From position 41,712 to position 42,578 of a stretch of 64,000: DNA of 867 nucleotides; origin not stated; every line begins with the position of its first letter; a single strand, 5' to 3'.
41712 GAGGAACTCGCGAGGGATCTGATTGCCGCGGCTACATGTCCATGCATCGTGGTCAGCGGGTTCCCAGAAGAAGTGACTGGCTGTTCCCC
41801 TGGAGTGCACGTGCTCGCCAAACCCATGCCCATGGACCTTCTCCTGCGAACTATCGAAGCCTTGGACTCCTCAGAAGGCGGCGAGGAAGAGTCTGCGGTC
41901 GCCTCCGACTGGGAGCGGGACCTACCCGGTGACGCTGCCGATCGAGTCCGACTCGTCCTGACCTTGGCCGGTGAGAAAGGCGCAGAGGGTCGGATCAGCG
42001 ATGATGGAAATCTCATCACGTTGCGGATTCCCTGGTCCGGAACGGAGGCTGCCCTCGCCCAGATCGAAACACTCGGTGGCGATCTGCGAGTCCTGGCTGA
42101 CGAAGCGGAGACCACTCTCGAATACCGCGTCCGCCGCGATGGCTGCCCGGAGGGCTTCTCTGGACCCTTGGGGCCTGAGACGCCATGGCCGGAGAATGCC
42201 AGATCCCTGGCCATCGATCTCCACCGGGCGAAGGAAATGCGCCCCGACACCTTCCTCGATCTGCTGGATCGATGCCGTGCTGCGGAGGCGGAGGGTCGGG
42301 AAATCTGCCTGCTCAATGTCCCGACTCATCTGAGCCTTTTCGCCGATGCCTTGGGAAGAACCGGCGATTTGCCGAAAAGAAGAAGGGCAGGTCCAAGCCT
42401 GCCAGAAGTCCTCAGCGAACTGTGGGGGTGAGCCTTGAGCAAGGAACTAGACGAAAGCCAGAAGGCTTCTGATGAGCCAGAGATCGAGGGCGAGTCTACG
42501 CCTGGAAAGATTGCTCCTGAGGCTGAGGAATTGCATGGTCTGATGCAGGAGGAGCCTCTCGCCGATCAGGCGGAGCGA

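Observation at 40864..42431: Sensor-less histidine kinase followed by a REC-STAS fusion: possible direct two-component input into a partner-switching (anti-sigma antagonist) step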

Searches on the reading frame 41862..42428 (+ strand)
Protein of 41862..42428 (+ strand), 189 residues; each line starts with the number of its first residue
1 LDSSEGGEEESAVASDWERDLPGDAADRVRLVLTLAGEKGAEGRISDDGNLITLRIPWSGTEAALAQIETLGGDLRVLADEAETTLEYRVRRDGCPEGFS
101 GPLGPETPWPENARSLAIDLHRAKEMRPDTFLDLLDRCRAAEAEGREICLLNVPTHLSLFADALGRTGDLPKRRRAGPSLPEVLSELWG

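Call 5: find_homologous_proteins(query=window:41862-42428:+, max_evalue=0.01)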
Query window:41862-42428:+ (189 aa): 3 proteins with E <= 0.01 among 3322 candidates.
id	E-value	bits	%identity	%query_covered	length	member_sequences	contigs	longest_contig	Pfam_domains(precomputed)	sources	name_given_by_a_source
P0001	2.2e-118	411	99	100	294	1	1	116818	PF00072.31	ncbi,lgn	-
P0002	3.7e-83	296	71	100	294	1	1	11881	PF00072.31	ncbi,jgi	ncbi:MAG: response regulator [Planctomycetota bacterium]|jgi:CheY-like chemotaxis protein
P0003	4.5e-27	113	46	89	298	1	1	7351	PF00072.31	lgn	-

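Call 12: find_encoding_contigs(protein=P0002, flank=10000, max_places=4)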
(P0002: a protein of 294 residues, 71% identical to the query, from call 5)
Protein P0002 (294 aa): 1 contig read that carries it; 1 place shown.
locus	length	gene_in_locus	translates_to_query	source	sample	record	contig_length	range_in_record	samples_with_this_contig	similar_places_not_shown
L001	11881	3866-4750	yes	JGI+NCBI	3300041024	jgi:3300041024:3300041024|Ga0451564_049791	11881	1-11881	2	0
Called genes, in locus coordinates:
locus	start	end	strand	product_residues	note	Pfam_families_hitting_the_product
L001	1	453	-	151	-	PF00669:Flagellin_N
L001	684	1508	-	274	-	PF00669:Flagellin_N, PF00700:Flagellin_C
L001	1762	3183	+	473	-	PF00072:Response_reg, PF13191:AAA_16 (weak), PF00158:Sigma54_activat, PF14532:Sigma54_activ_2, PF00004:AAA (weak), PF07728:AAA_5, PF25601:AAA_lid_14, PF02954:HTH_8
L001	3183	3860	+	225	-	PF00512:HisKA, PF02518:HATPase_c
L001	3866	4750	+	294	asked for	PF00072:Response_reg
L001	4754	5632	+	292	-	-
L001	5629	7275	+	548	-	PF14559:TPR_19 (faint), PF07719:TPR_2 (faint), PF13181:TPR_8 (faint), PF13428:TPR_14 (faint)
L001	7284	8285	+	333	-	-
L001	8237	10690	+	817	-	PF00512:HisKA, PF02518:HATPase_c, PF00072:Response_reg, PF00158:Sigma54_activat, PF14532:Sigma54_activ_2, PF07728:AAA_5 (weak), PF25601:AAA_lid_14, PF02954:HTH_8, +1 more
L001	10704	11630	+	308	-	PF00149:Metallophos, PF12850:Metallophos_2 (faint)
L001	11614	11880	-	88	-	?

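Call 13: find_encoding_contigs(protein=P0003, flank=10000, max_places=4)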
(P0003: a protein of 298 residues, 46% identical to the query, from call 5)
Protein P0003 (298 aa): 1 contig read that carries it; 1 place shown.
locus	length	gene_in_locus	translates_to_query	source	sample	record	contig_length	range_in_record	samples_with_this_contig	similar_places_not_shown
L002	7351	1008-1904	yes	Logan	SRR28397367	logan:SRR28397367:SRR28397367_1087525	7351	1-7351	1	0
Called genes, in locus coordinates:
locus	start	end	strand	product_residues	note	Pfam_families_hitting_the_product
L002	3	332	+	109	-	?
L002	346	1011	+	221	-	PF00512:HisKA (weak), PF02518:HATPase_c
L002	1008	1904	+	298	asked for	PF00072:Response_reg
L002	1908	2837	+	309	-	-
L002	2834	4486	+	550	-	PF14559:TPR_19 (faint), PF13428:TPR_14 (faint)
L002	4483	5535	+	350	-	-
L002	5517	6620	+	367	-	PF00512:HisKA, PF02518:HATPase_c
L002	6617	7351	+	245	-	?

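Call 16: search_protein_representatives(alignment_id=A2)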
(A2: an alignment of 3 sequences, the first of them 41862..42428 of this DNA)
Query: 3 sequences, 189 profile positions. Proteins with E-value up to 0.001 (for the whole library): 74; up to 1e-10: 63; up to 1e-30: 19. The best 74 are listed.
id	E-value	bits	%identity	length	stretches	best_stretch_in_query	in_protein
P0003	4.3e-89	313.6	-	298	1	3-189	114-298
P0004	5.4e-66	238.2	-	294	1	4-189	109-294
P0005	2.5e-42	161.1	-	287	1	14-188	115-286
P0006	1.5e-41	158.5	-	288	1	18-188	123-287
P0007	1.3e-40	155.4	-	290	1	20-188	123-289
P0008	2.5e-40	154.5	-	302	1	18-188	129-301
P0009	5.6e-40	153.4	-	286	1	14-188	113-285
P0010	8.1e-38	146.3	-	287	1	14-188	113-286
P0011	1.0e-37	146.0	-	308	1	2-189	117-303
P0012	3.3e-37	144.3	-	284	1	12-188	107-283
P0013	5.4e-36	140.4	-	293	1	19-188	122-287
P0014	2.7e-35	138.1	-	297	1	14-188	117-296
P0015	4.6e-35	137.3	-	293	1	9-188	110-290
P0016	3.5e-34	134.5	-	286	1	20-188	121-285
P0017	3.3e-33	131.3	-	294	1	14-188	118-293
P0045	9.4e-19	84.2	-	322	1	10-188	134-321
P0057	1.1e-15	74.1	-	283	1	16-188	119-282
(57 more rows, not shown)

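Call 22: search_solved_structures(query=A4, max_evalue=10, show_alignments=3)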
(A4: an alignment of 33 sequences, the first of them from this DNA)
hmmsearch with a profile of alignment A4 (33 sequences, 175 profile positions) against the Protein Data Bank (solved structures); distinct sequences matched with E-value up to 10: 2.
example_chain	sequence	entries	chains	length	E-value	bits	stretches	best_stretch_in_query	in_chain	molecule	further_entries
6nyk_A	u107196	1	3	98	0.067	16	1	14-72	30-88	Design construct XAX_GGDQ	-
3tfw_A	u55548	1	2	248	0.36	13.6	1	31-70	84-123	Putative O-methyltransferase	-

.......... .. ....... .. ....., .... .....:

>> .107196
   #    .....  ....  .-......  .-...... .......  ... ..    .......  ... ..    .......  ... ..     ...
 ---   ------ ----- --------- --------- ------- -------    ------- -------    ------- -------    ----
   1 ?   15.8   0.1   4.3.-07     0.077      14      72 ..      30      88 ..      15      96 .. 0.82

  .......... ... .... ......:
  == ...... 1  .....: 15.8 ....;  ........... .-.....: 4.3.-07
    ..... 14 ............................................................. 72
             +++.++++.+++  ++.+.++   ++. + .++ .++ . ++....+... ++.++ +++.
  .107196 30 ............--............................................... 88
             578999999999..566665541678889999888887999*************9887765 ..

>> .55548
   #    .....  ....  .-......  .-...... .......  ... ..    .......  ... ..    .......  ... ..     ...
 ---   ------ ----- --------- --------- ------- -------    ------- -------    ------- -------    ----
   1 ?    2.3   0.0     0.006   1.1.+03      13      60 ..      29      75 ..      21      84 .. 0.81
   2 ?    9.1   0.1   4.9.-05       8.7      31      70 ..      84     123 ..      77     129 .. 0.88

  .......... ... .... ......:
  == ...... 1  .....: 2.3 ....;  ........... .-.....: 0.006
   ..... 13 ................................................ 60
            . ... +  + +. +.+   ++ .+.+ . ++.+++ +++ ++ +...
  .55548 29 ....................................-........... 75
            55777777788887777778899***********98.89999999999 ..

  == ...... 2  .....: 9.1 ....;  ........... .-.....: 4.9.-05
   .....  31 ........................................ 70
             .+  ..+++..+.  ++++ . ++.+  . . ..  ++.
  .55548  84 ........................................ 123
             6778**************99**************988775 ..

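Call 24: search_protein_families(library=pfam, alignment_id=A4, max_evalue=10)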
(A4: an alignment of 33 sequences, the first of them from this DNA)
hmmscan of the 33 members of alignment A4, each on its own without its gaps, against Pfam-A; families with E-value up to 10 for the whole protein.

A. member 1, seq(176 aa): 0 families

B. families by the number of members that match (of 33 scanned): 6 families
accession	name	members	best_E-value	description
PF13466.11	STAS_2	5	0.005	STAS domain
PF18557.6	NepR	1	0.019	Anti-sigma factor NepR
PF10910.14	Phage_gene29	1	0.048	Phage gene 29 protein family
PF24645.1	DUF7639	1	0.082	Domain of unknown function (DUF7639)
PF23666.2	Rcc01698_C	1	0.11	Rcc01698-like, C-terminal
PF00828.25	Ribosomal_L27A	1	0.14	Ribosomal proteins 50S-L15, 50S-L18e, 60S-L27A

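Call 25: predict_structure(alignment_id=A4)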
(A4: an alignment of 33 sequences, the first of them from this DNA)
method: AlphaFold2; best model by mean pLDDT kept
length: 176 residues; sequences in the alignment: 33
mean_pLDDT: 92.2   pTM: 0.82
mean pLDDT of the five models: 92.2, 90.8, 90.6, 90.3, 90.1
residues with pLDDT >= 90: 149; 70-90: 15; 50-70: 11; < 50: 1
segments of 3 or more residues with pLDDT < 50: none
pLDDT, mean of each block of 10 residues (from residue 1): 83 95 95 96 96 95 94 96 93 96 96 96 97 96 96 91 76 58
secondary structure, 60 per line:
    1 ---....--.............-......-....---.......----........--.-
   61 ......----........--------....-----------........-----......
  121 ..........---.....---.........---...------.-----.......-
elements in order: H4-7 H10-22 H24-29 E31-34 E38-44 H49-56 E61-66 E71-78 E87-90 E102-106 H115-130 E134-138 H142-150 H169-175

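Call 29: fold_search(model_id=the predicted structure, library=pdb)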
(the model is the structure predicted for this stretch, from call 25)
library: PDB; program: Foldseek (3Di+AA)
matches with E <= 10: 687; with E <= 0.001: 0
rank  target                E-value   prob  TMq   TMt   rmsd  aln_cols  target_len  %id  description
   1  3uvf_A                2.1e-02  0.38  0.23  0.17  16.7       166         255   13  Expanding LAGALIDADG endonuclease scaffold diversity by rapidly surveying evolutionary sequence space (released 2012-02-29)
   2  6m37_A                2.5e-02  1.00  0.34  0.50   3.2        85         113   13  The crystal structure of B. subtilis RsbV/RsbW complex in the hexagonal crystal form (released 2020-07-15)
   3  6m37_C                2.8e-02  0.99  0.29  0.42   4.3        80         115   16  The crystal structure of B. subtilis RsbV/RsbW complex in the hexagonal crystal form (released 2020-07-15)
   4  6mrs                  3.4e-02  0.91  0.23  0.43   5.1        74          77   18  De novo designed protein Peak6 (released 2019-06-12)
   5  6m36_I                7.9e-02  0.99  0.32  0.51   3.3        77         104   14  The crystal structure of B. subtilis RsbV/RsbW complex in the monoclinic crystal form (released 2020-07-15)
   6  9dd0_B                8.4e-02  0.57  0.21  0.27   4.6        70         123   13  Designed allosteric facilitated dissociation switch AS1 in complex state TH with methylated lysines, crystal #2 (released 2025-08-20)
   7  6ki2_A                9.5e-02  0.72  0.29  0.35  13.8       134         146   11  The STAS domain of cyanobacteria bicarbonate transporter BicA (released 2019-11-20)
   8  1k3s_B                1.1e-01  0.80  0.17  0.27   5.9        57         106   12  Type III Secretion Chaperone SigE (released 2001-11-28)
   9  3ur1_A                1.2e-01  0.87  0.22  0.15   3.7        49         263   14  The structure of a ternary complex between CheA domains P4 and P5 with CheW and with a truncated fragment of TM14, a c (released 2012-03-07)
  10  9drl_B                1.3e-01  0.80  0.27  0.14   4.6        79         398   15  Cryo-EM structure of the T33-549 tetrahedral cage (released 2025-08-06)
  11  2mwg_MODEL_1_A        1.3e-01  0.41  0.33  0.23  20.6       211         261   11  Full-Length Solution Structure Of YtvA, a LOV-Photoreceptor Protein and Regulator of Bacterial Stress Response (released 2016-05-25)
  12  6e52_B                1.4e-01  0.89  0.27  0.21   5.1        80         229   12  Chimeric structure of Saccharomyces cerevisiae GCN4 leucine zipper fused to Staphylococcus aureus AgrC cytoplasmic his (released 2019-02-27)
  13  3ehh_A                1.4e-01  0.87  0.27  0.25   4.3        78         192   13  Crystal structure of DesKC-H188V in complex with ADP (released 2009-09-15)
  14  5dxi_A                1.5e-01  0.12  0.19  0.14  15.2       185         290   14  Structure of C. albicans Trehalose-6-phosphate phosphatase C-terminal domain (released 2016-06-15)
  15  7ssj_C                1.5e-01  0.97  0.31  0.26   4.1        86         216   14  Crystal structure of the DesK-DesR complex in the phosphatase state (released 2022-11-16)
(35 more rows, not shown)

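Call 34: find_homologous_proteins(query=A4, max_evalue=0.001)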
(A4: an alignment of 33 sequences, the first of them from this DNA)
Query A4 (33 sequences) (176 aa, profile of the alignment): 95 proteins with E <= 0.001 among 8000 candidates.
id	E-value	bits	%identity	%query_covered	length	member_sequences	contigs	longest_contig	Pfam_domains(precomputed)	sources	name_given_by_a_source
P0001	1.3e-59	219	100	100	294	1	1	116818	PF00072.31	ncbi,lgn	-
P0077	1.5e-59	218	44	98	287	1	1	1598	PF00072.31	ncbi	-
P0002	6.9e-58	213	76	99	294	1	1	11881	PF00072.31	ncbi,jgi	ncbi:MAG: response regulator [Planctomycetota bacterium]|jgi:CheY-like chemotaxis protein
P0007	7.5e-58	213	46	95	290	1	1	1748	PF00072.31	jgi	jgi:CheY-like chemotaxis protein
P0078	9.0e-58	213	50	82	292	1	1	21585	PF00072.31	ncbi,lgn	-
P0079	5.3e-57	210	39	95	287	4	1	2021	PF00072.31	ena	-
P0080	2.1e-56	208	44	97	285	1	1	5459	PF00072.31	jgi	jgi:CheY-like chemotaxis protein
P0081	2.2e-56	208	37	96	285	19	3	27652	PF00072.31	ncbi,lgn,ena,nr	ncbi:MAG: response regulator [Planctomycetes bacterium]|nr:response regulator [Planctomycetota bacte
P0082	5.1e-56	207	37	96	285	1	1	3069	PF00072.31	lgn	-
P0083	9.4e-56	206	44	88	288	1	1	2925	PF00072.31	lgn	-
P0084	1.7e-55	205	45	81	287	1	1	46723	PF00072.31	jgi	-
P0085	1.8e-55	205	40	84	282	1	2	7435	PF00072.31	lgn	-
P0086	4.6e-55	204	39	85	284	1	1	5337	PF00072.31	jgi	jgi:CheY-like chemotaxis protein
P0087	2.0e-54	202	38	96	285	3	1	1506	PF00072.31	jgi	-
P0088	2.4e-54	202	37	95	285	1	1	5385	PF00072.31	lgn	-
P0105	1.0e-50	190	37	97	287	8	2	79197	PF00072.31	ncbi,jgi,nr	ncbi:MAG: response regulator [Planctomycetota bacterium]|jgi:CheY-like chemotaxis protein|nr:respons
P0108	1.4e-50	189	38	82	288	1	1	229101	PF00072.31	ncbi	-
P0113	5.3e-50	187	31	100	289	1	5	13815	PF00072.31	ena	-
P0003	1.6e-48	183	46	96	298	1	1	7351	PF00072.31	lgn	-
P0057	4.6e-48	181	35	82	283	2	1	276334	PF00072.31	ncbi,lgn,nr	ncbi:MAG: response regulator [Planctomycetes bacterium]|nr:response regulator [Planctomycetota bacte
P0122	8.3e-48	180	31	96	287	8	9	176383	PF00072.31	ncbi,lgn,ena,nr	ncbi:hypothetical protein LBMAG49_06810 [Planctomycetota bacterium]|nr:hypothetical protein LBMAG49_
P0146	2.9e-43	165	33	85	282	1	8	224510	PF00072.31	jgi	jgi:CheY-like chemotaxis protein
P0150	1.2e-41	160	32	85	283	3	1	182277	PF00072.31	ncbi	-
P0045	7.2e-30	122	38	99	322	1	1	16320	PF00072.31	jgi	-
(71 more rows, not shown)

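Call 35: find_encoding_contigs(protein=P0122, flank=10000, max_places=1)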
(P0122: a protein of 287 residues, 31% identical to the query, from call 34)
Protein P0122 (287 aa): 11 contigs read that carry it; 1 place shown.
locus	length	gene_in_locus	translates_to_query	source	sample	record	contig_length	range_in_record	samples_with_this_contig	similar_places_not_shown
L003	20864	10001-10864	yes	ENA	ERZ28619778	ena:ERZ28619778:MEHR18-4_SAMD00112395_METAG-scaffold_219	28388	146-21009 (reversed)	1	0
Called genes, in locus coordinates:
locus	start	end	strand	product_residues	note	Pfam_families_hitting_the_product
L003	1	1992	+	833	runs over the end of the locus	PF00535:Glycos_transf_2, PF13432:TPR_16 (faint), PF13428:TPR_14 (faint), PF13424:TPR_12 (faint), PF07719:TPR_2 (faint), PF14559:TPR_19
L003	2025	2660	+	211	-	PF13371:TPR_9 (faint), PF13428:TPR_14 (faint), PF13424:TPR_12 (faint), PF14559:TPR_19 (weak), PF13432:TPR_16 (weak), PF00515:TPR_1, PF07719:TPR_2, PF13181:TPR_8 (weak), +4 more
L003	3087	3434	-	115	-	-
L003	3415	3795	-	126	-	PF02561:FliS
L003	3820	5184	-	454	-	PF02465:FliD_N, PF07196:Flagellin_IN (faint), PF07195:FliD_C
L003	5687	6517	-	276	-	PF00669:Flagellin_N, PF00700:Flagellin_C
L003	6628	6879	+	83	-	-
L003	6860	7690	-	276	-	PF00669:Flagellin_N, PF00700:Flagellin_C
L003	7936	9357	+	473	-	PF00072:Response_reg, PF13191:AAA_16 (faint), PF00004:AAA (faint), PF00158:Sigma54_activat, PF14532:Sigma54_activ_2, PF07728:AAA_5 (weak), PF25601:AAA_lid_14, PF02954:HTH_8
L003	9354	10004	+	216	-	PF00512:HisKA, PF02518:HATPase_c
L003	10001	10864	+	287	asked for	PF00072:Response_reg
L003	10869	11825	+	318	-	-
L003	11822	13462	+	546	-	PF13181:TPR_8 (faint)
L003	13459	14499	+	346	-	-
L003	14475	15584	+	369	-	PF00512:HisKA, PF02518:HATPase_c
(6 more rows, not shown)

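Call 36: find_encoding_contigs(protein=P0057, flank=10000, max_places=1)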
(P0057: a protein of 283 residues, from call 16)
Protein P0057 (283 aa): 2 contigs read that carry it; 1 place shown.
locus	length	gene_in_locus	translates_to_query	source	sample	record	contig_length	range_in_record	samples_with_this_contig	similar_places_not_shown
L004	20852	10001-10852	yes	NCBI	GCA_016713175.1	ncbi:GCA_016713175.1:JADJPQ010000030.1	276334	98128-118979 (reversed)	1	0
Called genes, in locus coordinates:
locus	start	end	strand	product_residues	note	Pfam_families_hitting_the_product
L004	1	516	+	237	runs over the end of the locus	PF00561:Abhydrolase_1, PF05728:UPF0227, PF12146:Hydrolase_4, PF12697:Abhydrolase_6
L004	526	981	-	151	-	PF04238:DUF420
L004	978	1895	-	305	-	PF01040:UbiA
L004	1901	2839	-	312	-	PF02628:COX15-CtaA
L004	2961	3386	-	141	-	-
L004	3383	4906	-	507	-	-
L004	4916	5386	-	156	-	-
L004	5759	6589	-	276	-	PF00669:Flagellin_N, PF00700:Flagellin_C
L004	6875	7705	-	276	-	PF00669:Flagellin_N, PF00700:Flagellin_C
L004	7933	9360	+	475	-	PF00072:Response_reg, PF00158:Sigma54_activat, PF13191:AAA_16 (weak), PF01078:Mg_chelatase (faint), PF14532:Sigma54_activ_2, PF07728:AAA_5, PF25601:AAA_lid_14, PF02954:HTH_8, +1 more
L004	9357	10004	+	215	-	PF00512:HisKA, PF02518:HATPase_c, PF13589:HATPase_c_3 (weak)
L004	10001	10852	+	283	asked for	PF00072:Response_reg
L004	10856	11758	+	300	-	-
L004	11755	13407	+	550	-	PF13428:TPR_14 (faint), PF14559:TPR_19 (faint)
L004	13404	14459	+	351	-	-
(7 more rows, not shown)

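Call 37: find_encoding_contigs(protein=P0146, flank=10000, max_places=1)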
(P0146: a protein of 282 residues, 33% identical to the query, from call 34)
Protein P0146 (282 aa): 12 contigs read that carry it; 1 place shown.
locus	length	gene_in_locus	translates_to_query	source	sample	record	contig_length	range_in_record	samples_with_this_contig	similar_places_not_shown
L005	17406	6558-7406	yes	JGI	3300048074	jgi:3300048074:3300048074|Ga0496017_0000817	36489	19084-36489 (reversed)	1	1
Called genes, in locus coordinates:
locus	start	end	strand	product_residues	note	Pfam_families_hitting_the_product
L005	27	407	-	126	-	PF02561:FliS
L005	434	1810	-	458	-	PF02465:FliD_N, PF07195:FliD_C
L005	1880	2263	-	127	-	-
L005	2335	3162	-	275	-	PF00669:Flagellin_N, PF00700:Flagellin_C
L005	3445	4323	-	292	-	PF00669:Flagellin_N, PF00700:Flagellin_C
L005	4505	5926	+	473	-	PF00072:Response_reg, PF13191:AAA_16 (weak), PF00158:Sigma54_activat, PF14532:Sigma54_activ_2, PF00004:AAA (weak), PF07728:AAA_5, PF25601:AAA_lid_14, PF02954:HTH_8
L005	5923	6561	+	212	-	PF00512:HisKA (weak), PF02518:HATPase_c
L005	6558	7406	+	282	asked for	PF00072:Response_reg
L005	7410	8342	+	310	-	-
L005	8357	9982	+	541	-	PF13432:TPR_16 (faint), PF13424:TPR_12 (faint), PF00515:TPR_1 (faint), PF07719:TPR_2 (faint), PF13181:TPR_8 (faint), PF14559:TPR_19 (faint)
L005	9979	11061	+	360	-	-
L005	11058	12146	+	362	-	PF00512:HisKA, PF13581:HATPase_c_2 (faint), PF02518:HATPase_c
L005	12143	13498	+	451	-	PF00072:Response_reg, PF00158:Sigma54_activat, PF14532:Sigma54_activ_2, PF07728:AAA_5 (weak), PF25601:AAA_lid_14, PF02954:HTH_8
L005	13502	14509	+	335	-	PF00149:Metallophos, PF12850:Metallophos_2 (weak)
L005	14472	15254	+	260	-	PF00175:NAD_binding_1 (weak), PF10418:DHODB_Fe-S_bind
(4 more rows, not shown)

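Call 53: find_related_loci(query=A2, collection=genome_contigs, flank=10000)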
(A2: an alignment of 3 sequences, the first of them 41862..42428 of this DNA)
Query A2 (189 aa) in genome_contigs; peptide patterns used: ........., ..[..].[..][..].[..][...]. (x = any residue, [..] = any of these).
211 stretches matched a pattern, but none encodes a relative of the query by tblastn (E <= 1e-3).
